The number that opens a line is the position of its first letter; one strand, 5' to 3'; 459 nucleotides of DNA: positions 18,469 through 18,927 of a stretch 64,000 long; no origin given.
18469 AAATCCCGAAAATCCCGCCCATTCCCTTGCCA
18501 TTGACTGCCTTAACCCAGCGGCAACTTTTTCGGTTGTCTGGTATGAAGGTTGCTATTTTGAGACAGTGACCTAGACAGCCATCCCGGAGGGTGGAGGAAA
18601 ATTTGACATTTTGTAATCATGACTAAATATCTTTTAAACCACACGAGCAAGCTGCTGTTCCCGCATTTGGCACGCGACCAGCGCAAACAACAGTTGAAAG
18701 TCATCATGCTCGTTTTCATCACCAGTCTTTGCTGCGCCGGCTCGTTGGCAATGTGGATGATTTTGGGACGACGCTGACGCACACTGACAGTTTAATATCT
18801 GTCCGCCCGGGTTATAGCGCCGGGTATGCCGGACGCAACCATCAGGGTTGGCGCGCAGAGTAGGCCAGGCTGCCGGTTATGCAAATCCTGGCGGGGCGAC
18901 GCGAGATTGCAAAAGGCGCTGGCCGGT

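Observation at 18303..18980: Same architecture at purE: gene 3' end, 438-bp insert, decayed second copy of the 3' end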

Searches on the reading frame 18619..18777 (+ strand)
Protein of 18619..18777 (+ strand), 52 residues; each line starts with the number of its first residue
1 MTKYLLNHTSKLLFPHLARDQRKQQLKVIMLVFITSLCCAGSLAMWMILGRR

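Call 13: search_protein_families(library=pfam, proteins=[window:18619-18777:+], max_evalue=0.01)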
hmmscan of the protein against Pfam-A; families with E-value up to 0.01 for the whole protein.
window:18619-18777:+ (52 aa): 0 families

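Call 26: search_protein_representatives(protein=window:18619-18777:+)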
Query: 52 residues. Proteins with E-value up to 0.001 (for the whole library): 15; up to 1e-10: 1; up to 1e-30: 0. The best 15 are listed.
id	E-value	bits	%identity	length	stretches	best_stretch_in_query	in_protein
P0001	4.6e-11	57.7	63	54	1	1-51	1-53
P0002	3.4e-09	51.9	55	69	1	1-49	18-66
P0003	7.6e-09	50.8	56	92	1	1-48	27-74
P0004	1.5e-08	49.8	56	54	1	1-50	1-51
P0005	6.1e-08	48.0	53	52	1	1-51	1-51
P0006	1.1e-07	47.2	54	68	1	1-48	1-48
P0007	1.6e-07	46.7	47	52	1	1-51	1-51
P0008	4.4e-07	45.3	49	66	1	3-49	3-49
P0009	9.8e-07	44.3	55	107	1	3-49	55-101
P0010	1.0e-05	41.1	49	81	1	1-49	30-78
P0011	2.5e-04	36.8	41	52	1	1-49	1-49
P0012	2.6e-04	36.7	47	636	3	13-32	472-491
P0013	4.6e-04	36.0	42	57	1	6-50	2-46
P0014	5.0e-04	35.9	43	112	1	2-50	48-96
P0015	7.8e-04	35.3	39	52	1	1-51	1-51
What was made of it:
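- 18619..18777 (+): pepA: a 52-aa small protein with a conserved polar N-terminus (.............) and one hydrophobic C-terminal helix. It belongs to a conserved verrucomicrobial family. 15 cluster representatives at E<=1e-3 (call 26).
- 15 cluster representatives in 1.84 billion proteins (call 26).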

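Call 28: find_encoding_contigs(protein=P0001, flank=5000, max_places=4)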
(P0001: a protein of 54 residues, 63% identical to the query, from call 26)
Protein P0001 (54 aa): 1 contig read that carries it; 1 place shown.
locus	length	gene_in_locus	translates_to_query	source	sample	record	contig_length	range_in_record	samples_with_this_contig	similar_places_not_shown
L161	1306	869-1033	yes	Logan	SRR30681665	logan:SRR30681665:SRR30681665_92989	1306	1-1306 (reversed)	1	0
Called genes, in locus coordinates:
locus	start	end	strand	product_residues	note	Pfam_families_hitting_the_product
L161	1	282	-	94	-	?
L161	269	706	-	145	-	PF00583:Acetyltransf_1, PF13673:Acetyltransf_10, PF13508:Acetyltransf_7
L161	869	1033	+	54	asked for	-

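Call 29: find_encoding_contigs(protein=window:18619-18777:+, flank=10000, max_places=6)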
Protein window:18619-18777:+ (52 aa): 9 contigs read that carry it; 6 places shown.
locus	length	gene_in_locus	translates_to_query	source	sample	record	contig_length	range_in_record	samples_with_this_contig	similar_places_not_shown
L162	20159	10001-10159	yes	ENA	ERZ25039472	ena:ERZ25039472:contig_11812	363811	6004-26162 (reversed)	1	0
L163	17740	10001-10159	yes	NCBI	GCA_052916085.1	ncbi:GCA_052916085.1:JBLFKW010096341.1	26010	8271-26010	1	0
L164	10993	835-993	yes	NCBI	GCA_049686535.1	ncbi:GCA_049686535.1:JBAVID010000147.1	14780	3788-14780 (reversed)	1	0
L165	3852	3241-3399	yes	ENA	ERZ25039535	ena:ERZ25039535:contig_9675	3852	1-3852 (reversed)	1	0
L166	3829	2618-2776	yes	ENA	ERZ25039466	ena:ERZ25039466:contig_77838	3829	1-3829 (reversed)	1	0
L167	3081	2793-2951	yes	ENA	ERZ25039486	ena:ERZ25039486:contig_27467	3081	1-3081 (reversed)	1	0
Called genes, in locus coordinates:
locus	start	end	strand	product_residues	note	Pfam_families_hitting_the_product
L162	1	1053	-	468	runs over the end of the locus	PF04443:LuxE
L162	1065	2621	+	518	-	PF00133:tRNA-synt_1, PF01406:tRNA-synt_1e (faint), PF09334:tRNA-synt_1g, PF00133:tRNA-synt_1, PF19303:Anticodon_3 (weak)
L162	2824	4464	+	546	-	PF01301:Glyco_hydro_35 (faint), PF18120:DUF5597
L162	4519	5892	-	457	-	-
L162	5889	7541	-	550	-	-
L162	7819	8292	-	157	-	PF08534:Redoxin, PF00578:AhpC-TSA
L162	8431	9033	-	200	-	PF01066:CDP-OH_P_transf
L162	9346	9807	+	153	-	PF00731:AIRC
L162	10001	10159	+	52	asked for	-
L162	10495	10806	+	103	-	PF03994:DUF350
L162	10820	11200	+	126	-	-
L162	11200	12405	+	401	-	PF03738:GSP_synth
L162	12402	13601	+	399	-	PF13785:DUF4178 (weak)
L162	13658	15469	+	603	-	PF00749:tRNA-synt_1c, PF03950:tRNA-synt_1c_C, PF20974:tRNA-synt_1c_C2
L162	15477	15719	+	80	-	PF07927:HicA_toxin (weak)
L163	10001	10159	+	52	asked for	-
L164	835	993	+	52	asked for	-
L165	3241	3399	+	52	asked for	-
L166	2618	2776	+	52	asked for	-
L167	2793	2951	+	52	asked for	-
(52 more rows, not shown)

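Call 30: find_encoding_contigs(protein=P0004, flank=4000, max_places=3)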
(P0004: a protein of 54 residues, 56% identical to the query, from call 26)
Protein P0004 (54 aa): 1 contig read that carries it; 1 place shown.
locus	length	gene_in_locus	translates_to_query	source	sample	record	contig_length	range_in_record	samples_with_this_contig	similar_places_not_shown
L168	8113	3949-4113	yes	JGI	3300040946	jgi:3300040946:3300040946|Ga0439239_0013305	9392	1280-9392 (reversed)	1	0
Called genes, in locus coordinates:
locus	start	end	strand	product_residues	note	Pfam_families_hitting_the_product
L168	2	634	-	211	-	?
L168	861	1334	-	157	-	PF08534:Redoxin, PF00578:AhpC-TSA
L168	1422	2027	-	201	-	PF01066:CDP-OH_P_transf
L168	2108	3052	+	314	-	PF01694:Rhomboid, PF14237:GYF_2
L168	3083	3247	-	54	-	-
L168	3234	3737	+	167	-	PF00731:AIRC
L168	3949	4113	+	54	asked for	-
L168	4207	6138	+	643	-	PF00749:tRNA-synt_1c, PF03950:tRNA-synt_1c_C, PF20974:tRNA-synt_1c_C2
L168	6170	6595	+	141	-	PF01636:APH (weak)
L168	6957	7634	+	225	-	-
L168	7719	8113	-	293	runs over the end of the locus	-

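Call 31: find_encoding_contigs(protein=P0005, flank=4000, max_places=3)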
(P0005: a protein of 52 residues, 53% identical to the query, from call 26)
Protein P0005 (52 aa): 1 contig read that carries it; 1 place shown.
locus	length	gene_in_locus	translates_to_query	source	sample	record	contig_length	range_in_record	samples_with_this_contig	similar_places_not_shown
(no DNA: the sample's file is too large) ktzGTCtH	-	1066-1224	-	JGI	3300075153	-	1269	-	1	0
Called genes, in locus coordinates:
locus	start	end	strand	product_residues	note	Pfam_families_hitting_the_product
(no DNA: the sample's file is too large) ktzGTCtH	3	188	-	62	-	?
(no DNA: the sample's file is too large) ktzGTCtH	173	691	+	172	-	PF00731:AIRC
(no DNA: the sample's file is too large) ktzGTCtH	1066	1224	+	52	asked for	-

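Call 32: find_encoding_contigs(protein=P0007, flank=4000, max_places=3)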
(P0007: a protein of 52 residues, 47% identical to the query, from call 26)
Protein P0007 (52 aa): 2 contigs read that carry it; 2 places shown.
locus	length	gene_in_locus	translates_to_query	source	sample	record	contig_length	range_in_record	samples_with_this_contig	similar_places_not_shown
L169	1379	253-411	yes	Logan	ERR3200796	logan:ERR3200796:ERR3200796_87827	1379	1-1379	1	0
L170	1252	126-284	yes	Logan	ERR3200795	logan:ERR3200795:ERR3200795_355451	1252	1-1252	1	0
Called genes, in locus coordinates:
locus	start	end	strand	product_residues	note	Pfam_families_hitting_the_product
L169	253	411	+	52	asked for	-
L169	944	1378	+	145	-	?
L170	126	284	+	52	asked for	-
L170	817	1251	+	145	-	?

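Call 42: find_homologous_proteins(query=A4, max_evalue=0.001)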
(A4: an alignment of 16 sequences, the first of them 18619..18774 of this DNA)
Query A4 (16 sequences) (52 aa, profile of the alignment): 200 proteins with E <= 0.001 among 4277 candidates; the best 120 are listed.
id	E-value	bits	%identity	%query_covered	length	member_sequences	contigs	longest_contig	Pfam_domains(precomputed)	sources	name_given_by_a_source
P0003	3.1e-33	131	56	92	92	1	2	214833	-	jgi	jgi:hypothetical protein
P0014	3.7e-29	118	45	98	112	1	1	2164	-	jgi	jgi:hypothetical protein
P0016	4.5e-28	114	43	98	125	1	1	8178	-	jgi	jgi:hypothetical protein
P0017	5.6e-27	111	43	98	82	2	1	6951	-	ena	-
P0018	9.9e-27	110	60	90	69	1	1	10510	-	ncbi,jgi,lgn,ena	-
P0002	4.8e-26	108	57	90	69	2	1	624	-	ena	-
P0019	5.0e-26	108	54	96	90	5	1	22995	-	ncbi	-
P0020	8.3e-26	107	64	90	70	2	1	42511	-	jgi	-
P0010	1.9e-25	106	51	90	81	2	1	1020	-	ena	-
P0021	2.5e-25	105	57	90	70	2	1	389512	-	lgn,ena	-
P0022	5.4e-25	104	62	90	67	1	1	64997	-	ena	-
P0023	5.4e-25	104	57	90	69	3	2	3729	-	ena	-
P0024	7.0e-25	104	63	98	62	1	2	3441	-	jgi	jgi:hypothetical protein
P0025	8.6e-25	104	57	98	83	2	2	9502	-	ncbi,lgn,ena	-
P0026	1.2e-24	103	64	90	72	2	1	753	-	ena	-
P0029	2.9e-24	102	71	98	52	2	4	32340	-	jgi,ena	jgi:hypothetical protein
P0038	2.5e-23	99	69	98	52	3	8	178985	-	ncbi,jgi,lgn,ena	ncbi:MAG: hypothetical protein ABSG80_01475 [Verrucomicrobiota bacterium]|jgi:hypothetical protein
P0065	3.6e-21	92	71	98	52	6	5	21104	-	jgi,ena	jgi:hypothetical protein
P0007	1.3e-18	84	47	98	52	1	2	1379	-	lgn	-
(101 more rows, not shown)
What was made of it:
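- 18619..18777 (+): 200 proteins at E<=1e-3 (call 42).
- Every hit that carries an organism name is from Verrucomicrobiota, Limisphaerales or Verrucomicrobiae genomes assembled from metagenomes (call 42).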

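Call 43: find_encoding_contigs(protein=P0029, flank=7000, max_places=3)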
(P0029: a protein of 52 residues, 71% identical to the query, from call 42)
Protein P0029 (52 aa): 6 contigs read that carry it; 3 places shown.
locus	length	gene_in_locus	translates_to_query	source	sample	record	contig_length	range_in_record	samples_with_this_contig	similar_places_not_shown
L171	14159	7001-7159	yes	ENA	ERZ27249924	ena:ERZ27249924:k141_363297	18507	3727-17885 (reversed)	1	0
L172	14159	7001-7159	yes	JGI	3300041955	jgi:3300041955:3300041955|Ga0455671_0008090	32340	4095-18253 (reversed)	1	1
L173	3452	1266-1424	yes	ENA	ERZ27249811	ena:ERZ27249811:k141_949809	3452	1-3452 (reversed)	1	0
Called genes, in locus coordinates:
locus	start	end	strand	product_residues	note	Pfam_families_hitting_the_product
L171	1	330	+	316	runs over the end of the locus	?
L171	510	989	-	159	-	PF00578:AhpC-TSA, PF08534:Redoxin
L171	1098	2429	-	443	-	-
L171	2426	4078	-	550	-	-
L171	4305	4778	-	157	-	PF08534:Redoxin, PF00578:AhpC-TSA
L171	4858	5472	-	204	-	PF01066:CDP-OH_P_transf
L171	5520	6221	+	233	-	-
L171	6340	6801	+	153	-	PF00731:AIRC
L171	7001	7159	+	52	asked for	-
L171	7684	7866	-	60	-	-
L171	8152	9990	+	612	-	PF00749:tRNA-synt_1c, PF03950:tRNA-synt_1c_C, PF20974:tRNA-synt_1c_C2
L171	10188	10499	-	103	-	-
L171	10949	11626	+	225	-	-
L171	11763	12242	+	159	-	-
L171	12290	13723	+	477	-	-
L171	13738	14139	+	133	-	PF04993:TfoX_N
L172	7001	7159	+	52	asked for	-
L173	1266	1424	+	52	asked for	-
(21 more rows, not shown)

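Call 44: find_encoding_contigs(protein=P0065, flank=7000, max_places=3)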
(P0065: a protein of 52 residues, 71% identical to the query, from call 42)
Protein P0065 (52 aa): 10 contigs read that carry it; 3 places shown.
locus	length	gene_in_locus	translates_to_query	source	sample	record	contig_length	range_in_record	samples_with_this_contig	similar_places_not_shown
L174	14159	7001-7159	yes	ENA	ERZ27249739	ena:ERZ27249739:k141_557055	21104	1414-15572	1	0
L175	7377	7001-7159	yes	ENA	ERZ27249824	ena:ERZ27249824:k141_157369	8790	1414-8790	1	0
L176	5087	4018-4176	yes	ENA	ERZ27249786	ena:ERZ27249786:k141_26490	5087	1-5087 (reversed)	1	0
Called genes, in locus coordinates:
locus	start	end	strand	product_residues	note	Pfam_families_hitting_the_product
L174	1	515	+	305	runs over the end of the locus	PF13398:Peptidase_M50B (weak), PF02163:Peptidase_M50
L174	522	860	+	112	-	-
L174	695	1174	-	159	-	PF00578:AhpC-TSA, PF08534:Redoxin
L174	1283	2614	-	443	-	-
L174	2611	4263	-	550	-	-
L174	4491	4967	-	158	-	PF08534:Redoxin, PF00578:AhpC-TSA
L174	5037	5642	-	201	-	PF01066:CDP-OH_P_transf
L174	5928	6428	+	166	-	PF00731:AIRC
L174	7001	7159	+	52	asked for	-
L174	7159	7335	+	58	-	-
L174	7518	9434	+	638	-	PF00749:tRNA-synt_1c, PF03950:tRNA-synt_1c_C, PF20974:tRNA-synt_1c_C2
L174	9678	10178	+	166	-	-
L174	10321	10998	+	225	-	-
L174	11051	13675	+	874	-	-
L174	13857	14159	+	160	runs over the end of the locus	-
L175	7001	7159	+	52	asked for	-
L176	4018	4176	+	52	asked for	-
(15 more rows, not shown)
